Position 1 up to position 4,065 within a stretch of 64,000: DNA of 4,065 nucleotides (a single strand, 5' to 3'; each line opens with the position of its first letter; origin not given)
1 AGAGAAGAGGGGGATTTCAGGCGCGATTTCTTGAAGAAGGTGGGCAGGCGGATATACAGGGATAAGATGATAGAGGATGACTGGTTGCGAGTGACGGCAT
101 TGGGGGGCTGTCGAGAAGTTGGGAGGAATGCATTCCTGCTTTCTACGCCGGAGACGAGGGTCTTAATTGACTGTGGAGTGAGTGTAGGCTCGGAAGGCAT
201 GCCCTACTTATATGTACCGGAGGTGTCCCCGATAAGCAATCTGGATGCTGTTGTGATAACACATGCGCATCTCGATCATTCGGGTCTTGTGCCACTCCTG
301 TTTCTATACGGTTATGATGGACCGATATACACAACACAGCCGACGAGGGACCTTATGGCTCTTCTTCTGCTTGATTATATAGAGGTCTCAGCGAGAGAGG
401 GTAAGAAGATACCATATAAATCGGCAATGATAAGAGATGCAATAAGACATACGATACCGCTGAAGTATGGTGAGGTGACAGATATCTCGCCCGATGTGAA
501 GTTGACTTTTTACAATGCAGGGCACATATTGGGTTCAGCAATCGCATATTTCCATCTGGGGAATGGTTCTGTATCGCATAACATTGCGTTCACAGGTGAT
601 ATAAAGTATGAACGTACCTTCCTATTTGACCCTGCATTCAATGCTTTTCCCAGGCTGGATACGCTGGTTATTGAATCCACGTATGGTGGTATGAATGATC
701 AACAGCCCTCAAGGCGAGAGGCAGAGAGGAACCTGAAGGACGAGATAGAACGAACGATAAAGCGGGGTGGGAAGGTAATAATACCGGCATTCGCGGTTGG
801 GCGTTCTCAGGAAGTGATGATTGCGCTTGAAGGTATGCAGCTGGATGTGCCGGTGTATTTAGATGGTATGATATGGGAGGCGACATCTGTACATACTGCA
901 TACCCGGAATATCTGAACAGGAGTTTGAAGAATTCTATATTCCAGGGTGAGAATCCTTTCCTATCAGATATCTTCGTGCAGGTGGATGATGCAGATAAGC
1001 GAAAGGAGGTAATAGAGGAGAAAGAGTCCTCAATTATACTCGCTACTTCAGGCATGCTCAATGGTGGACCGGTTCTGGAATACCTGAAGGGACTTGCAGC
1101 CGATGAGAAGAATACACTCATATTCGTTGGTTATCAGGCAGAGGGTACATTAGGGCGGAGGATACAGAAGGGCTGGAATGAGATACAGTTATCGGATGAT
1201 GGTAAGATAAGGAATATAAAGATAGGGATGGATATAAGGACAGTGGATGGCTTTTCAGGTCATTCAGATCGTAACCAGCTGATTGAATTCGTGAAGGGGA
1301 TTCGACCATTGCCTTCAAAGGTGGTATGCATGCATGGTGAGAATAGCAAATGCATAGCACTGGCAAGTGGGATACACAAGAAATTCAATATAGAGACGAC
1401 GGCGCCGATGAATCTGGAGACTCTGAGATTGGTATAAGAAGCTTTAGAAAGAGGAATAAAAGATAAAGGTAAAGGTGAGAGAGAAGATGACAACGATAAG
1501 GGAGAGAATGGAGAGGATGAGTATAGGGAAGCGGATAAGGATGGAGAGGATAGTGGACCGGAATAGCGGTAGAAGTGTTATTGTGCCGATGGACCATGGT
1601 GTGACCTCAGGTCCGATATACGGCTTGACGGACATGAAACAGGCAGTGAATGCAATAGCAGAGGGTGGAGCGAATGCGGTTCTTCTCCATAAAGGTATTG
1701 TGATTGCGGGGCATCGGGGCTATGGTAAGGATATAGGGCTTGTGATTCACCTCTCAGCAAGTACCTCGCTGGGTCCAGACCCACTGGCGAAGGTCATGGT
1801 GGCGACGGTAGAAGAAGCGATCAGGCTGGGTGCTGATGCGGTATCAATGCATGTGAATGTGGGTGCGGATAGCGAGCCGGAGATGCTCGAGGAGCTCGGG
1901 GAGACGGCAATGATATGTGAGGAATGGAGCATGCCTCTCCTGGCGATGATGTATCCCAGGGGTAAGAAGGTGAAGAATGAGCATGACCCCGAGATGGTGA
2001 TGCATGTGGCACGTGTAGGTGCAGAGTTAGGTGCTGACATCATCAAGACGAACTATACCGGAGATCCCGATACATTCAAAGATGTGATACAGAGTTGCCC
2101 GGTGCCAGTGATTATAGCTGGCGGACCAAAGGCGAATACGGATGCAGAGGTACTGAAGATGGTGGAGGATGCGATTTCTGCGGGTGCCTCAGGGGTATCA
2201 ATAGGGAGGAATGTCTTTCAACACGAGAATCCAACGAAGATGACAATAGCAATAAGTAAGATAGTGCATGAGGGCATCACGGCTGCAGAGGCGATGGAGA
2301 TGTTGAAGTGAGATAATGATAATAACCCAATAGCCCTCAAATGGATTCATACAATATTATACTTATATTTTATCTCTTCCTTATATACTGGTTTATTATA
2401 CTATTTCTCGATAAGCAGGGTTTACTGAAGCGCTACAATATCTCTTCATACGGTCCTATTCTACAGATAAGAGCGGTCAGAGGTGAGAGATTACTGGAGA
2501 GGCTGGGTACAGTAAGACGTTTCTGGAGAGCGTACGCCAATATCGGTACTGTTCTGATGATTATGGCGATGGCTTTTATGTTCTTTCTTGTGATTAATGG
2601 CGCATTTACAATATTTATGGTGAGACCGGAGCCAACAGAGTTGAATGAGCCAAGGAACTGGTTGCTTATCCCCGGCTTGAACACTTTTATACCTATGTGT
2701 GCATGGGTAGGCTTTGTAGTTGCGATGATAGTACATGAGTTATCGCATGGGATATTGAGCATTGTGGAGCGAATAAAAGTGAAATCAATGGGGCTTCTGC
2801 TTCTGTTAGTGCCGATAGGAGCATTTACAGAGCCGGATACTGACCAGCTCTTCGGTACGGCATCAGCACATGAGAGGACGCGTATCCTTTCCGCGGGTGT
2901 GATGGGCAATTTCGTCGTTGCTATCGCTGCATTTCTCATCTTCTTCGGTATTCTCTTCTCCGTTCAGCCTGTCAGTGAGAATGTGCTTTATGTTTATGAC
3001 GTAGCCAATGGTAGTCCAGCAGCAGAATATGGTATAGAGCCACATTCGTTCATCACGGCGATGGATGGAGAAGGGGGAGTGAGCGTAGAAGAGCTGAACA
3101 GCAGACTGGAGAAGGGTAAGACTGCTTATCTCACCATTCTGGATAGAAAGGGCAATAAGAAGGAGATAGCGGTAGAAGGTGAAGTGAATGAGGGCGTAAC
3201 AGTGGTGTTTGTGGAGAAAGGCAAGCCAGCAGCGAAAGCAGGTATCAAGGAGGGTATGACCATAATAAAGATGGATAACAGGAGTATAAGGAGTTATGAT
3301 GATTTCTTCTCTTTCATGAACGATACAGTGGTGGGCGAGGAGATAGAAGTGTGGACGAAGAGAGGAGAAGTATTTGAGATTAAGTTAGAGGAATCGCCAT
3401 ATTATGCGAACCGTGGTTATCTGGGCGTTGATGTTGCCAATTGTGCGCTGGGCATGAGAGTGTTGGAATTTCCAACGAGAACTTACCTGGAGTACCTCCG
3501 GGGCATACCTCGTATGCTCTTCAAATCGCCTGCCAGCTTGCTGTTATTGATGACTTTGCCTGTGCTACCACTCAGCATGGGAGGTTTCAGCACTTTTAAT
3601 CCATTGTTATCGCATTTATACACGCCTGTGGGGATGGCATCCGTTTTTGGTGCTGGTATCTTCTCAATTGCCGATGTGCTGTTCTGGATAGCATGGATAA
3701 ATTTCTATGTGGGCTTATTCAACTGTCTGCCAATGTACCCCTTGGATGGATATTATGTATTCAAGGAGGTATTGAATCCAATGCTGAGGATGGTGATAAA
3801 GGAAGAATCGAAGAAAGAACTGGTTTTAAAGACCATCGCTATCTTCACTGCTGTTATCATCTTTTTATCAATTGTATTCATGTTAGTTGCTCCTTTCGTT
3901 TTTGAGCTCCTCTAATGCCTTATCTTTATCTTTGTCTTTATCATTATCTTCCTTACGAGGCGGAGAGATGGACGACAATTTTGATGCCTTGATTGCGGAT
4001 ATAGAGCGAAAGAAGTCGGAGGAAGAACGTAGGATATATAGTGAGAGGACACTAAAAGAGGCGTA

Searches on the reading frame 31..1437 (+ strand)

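Call 19: search_protein_families(library=pfam, proteins=[window:31-1437:+], max_evalue=0.00001)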
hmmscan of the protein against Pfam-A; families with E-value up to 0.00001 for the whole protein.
window:31-1437:+ (468 aa): 5 families
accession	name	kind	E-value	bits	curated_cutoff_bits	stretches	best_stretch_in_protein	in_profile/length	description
PF10996.14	Beta-Casp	-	3.2e-30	105.6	27.7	1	260-378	2-120/120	Beta-Casp domain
PF07521.17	RMMBL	-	2.3e-16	60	21.6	1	396-459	2-63/63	Zn-dependent metallo-hydrolase RNA specificity domain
PF00753.33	Lactamase_B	-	6.6e-11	43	22.7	1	30-217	4-162/196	Metallo-beta-lactamase superfamily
PF16661.11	Lactamase_B_6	-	7e-11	42.3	27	1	36-171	1-146/193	Metallo-beta-lactamase superfamily domain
PF12706.13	Lactamase_B_2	-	5e-09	36.5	27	1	42-217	1-165/200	Beta-lactamase superfamily domain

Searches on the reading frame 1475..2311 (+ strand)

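Call 100: search_protein_families(library=pfam, proteins=[window:1475-2311:+], max_evalue=0.00001)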
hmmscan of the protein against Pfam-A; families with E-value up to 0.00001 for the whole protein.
window:1475-2311:+ (278 aa): 1 family
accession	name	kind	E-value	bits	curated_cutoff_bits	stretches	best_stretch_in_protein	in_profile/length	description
PF01791.15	DeoC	-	1.7e-74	250.8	23.8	1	35-250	2-229/229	DeoC/LacD family aldolase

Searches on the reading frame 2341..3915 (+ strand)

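Call 19: search_protein_families(library=pfam, proteins=[window:2341-3915:+], max_evalue=0.00001)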
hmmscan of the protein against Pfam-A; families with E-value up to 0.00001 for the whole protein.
window:2341-3915:+ (524 aa): 4 families
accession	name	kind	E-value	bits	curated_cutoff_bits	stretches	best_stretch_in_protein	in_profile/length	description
PF02163.28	Peptidase_M50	-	1.3e-24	87.2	27.2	1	123-502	4-217/221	Peptidase family M50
PF13180.12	PDZ_2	-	8.4e-13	48.9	27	0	283-342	11-70/80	PDZ domain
PF00595.29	PDZ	-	2.1e-08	34.8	23.2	0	279-318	17-59/81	PDZ domain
PF17820.7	PDZ_6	-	3.5e-06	27.1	27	0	291-326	5-40/54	PDZ domain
